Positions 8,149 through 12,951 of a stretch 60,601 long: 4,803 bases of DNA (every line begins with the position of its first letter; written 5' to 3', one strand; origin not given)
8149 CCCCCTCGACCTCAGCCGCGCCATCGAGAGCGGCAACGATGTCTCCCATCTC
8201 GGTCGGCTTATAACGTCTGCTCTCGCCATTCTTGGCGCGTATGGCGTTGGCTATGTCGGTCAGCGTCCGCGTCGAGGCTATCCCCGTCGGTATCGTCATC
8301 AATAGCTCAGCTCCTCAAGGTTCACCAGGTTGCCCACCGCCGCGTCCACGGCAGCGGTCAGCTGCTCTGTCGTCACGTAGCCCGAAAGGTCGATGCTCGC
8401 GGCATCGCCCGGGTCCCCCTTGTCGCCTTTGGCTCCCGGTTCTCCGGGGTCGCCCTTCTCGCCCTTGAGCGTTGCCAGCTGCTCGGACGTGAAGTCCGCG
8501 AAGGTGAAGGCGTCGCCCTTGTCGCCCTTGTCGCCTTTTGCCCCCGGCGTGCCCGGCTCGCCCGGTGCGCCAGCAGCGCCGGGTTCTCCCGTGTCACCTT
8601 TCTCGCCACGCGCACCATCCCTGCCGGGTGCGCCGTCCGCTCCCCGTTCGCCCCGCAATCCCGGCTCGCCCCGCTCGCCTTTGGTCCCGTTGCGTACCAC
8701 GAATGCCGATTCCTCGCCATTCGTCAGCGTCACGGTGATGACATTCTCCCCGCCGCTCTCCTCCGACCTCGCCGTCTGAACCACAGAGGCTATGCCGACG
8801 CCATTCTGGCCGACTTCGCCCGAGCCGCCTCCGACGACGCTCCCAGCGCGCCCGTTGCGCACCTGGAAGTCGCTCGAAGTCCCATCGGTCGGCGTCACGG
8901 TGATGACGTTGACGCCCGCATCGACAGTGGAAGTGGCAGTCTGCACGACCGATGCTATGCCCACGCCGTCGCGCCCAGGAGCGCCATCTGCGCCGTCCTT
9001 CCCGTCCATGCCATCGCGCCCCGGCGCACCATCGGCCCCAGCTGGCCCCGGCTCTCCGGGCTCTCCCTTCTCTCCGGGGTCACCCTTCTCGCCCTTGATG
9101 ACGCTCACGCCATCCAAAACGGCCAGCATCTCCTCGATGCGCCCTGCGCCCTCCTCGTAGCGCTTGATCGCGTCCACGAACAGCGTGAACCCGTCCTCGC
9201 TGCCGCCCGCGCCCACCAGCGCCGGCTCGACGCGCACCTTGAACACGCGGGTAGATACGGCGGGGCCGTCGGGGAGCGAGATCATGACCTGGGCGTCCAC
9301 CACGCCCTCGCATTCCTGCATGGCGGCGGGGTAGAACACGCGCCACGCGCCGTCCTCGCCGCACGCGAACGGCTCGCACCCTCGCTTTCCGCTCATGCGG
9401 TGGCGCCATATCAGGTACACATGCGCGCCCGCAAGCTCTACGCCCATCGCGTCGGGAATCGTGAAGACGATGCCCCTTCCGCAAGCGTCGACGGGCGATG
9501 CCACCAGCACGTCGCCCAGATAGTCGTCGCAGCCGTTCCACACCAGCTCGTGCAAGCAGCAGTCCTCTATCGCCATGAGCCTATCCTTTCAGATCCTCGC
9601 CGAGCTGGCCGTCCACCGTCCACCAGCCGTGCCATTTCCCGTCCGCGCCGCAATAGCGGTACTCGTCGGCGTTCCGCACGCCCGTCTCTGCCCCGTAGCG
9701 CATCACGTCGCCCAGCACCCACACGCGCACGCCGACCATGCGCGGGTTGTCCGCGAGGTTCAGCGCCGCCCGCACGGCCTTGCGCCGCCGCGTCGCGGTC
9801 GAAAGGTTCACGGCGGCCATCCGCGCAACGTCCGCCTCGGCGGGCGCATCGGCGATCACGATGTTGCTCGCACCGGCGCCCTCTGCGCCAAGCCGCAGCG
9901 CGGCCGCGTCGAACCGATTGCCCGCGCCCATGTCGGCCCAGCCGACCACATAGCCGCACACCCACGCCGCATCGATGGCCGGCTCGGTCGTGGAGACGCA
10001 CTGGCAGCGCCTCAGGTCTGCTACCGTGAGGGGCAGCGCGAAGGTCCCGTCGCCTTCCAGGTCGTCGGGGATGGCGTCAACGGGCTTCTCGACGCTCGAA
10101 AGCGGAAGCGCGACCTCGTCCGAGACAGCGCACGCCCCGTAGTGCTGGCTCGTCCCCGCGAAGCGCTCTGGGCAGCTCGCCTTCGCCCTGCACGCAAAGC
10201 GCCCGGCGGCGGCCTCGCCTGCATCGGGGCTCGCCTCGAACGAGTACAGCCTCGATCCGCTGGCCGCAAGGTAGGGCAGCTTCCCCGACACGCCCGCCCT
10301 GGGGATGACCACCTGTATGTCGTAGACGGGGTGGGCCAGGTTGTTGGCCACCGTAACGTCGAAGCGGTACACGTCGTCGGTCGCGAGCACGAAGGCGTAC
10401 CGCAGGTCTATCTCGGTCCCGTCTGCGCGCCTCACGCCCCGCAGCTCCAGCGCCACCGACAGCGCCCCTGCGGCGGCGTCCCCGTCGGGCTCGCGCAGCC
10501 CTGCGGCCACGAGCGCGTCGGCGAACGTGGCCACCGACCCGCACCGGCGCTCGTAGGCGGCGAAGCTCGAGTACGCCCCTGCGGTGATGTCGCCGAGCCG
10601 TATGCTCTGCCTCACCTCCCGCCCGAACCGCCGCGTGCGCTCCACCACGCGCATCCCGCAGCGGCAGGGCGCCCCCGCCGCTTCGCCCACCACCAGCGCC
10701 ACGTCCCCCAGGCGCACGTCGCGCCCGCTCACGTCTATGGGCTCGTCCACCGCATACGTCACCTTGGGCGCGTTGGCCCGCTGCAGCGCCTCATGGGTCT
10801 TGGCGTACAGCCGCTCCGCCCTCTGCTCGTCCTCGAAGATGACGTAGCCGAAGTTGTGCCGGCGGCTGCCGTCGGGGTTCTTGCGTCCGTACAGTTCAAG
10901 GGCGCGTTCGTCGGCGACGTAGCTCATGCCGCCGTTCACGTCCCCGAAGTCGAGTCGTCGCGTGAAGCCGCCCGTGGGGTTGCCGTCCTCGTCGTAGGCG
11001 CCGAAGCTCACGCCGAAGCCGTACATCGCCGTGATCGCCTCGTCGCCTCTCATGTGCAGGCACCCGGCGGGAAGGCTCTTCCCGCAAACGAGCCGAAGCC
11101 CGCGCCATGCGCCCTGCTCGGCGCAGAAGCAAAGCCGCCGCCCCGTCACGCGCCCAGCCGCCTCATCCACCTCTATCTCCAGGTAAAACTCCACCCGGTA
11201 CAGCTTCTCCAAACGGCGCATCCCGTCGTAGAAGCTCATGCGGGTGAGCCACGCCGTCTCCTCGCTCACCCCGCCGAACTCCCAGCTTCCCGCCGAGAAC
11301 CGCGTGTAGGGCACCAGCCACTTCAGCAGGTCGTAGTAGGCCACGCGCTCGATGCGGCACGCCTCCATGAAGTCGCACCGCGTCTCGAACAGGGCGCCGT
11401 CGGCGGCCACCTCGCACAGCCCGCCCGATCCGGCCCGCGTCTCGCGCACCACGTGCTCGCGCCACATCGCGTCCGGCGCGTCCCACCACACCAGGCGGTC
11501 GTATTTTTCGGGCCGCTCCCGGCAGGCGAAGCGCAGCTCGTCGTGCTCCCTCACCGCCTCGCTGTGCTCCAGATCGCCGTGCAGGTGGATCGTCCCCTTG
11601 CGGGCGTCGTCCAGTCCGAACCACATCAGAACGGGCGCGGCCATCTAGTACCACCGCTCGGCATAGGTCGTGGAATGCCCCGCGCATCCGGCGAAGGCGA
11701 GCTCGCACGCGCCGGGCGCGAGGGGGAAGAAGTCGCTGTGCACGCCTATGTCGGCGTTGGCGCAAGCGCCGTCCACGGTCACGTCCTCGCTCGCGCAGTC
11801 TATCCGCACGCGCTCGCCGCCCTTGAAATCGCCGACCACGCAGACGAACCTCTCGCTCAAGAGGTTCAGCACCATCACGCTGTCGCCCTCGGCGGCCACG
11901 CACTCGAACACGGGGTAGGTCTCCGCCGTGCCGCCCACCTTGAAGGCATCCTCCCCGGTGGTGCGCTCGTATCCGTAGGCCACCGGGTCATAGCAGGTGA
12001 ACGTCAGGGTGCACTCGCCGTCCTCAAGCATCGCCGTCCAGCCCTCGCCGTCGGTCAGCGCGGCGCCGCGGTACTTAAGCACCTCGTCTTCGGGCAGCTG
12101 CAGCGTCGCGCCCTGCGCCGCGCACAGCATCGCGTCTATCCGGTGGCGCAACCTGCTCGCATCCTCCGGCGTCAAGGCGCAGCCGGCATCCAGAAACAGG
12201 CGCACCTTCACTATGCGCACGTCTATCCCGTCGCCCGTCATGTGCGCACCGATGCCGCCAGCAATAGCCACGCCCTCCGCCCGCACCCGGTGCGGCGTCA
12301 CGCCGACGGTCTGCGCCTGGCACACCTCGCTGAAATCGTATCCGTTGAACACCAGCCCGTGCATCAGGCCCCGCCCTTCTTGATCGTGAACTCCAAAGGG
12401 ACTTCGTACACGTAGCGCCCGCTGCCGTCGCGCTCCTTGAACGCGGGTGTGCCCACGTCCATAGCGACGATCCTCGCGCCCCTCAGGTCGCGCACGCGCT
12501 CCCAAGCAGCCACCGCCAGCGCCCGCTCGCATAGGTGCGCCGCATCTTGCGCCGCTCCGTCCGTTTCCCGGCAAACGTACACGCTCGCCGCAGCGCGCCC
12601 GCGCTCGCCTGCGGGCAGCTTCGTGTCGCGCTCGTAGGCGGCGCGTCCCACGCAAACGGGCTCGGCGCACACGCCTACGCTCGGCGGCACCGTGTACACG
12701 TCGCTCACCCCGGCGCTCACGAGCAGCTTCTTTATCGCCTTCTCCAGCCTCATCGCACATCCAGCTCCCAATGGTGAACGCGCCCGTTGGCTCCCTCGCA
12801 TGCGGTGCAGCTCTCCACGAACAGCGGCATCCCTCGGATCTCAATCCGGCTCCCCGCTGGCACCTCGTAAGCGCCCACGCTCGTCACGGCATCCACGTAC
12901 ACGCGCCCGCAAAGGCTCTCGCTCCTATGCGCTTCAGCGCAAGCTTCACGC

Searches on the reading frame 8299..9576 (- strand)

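Call 7: search_protein_families(library=phrogs, proteins=[window:8299-9576:-], max_evalue=0.001)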
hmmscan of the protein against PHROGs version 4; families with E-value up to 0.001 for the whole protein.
window:8299-9576:- (425 aa): 36 families (the best 25 are shown)
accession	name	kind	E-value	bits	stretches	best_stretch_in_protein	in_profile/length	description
phrog_32779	-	unknown function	5.4e-67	227.7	3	4-150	5-154/555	-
phrog_6320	-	tail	3.9e-21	76.5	2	296-391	106-186/745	tail fiber protein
phrog_35286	-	unknown function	1.6e-17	64.2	3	157-204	279-326/750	-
phrog_32409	-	tail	1.5e-15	57.6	2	296-380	190-265/884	tail fiber protein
phrog_33406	-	tail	3.2e-15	56.5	2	283-390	174-275/651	tail fiber protein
phrog_5073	-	tail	3e-13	50.7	1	155-406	102-376/519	tail fiber protein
phrog_3904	-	tail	3.6e-13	49.7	2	323-413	223-310/1086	tail fiber protein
phrog_10972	-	tail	9.2e-13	49.4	2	267-356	127-225/343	tail fiber protein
phrog_26246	-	tail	1.7e-12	48.2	2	260-402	71-209/329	tail protein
phrog_1806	-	tail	4e-10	40.5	2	295-391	110-204/276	collagen like minor tail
phrog_819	-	tail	4.5e-10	39.4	1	285-404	466-601/1024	tail protein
phrog_16032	-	unknown function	6.3e-10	39.9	1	335-396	136-193/331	-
phrog_26303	-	unknown function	6.4e-10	40.7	1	297-356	23-82/114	-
phrog_18350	-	tail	1.3e-09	39.1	1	312-391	99-179/253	tail fiber protein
phrog_38806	-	unknown function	2.2e-09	38.1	1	296-361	93-158/285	-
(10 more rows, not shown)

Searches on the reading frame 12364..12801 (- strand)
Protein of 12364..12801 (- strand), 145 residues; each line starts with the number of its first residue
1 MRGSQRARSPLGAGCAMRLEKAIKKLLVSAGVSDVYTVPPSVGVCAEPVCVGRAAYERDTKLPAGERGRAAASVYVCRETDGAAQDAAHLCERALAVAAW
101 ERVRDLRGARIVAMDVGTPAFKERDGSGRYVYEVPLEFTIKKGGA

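Call 7: search_protein_families(library=phrogs, proteins=[window:12364-12801:-], max_evalue=0.001)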
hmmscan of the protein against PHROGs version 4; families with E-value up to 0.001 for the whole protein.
window:12364-12801:- (145 aa): 1 family
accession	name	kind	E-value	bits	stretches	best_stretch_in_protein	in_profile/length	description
phrog_30103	-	unknown function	6.8e-20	72.8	1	17-140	2-126/130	-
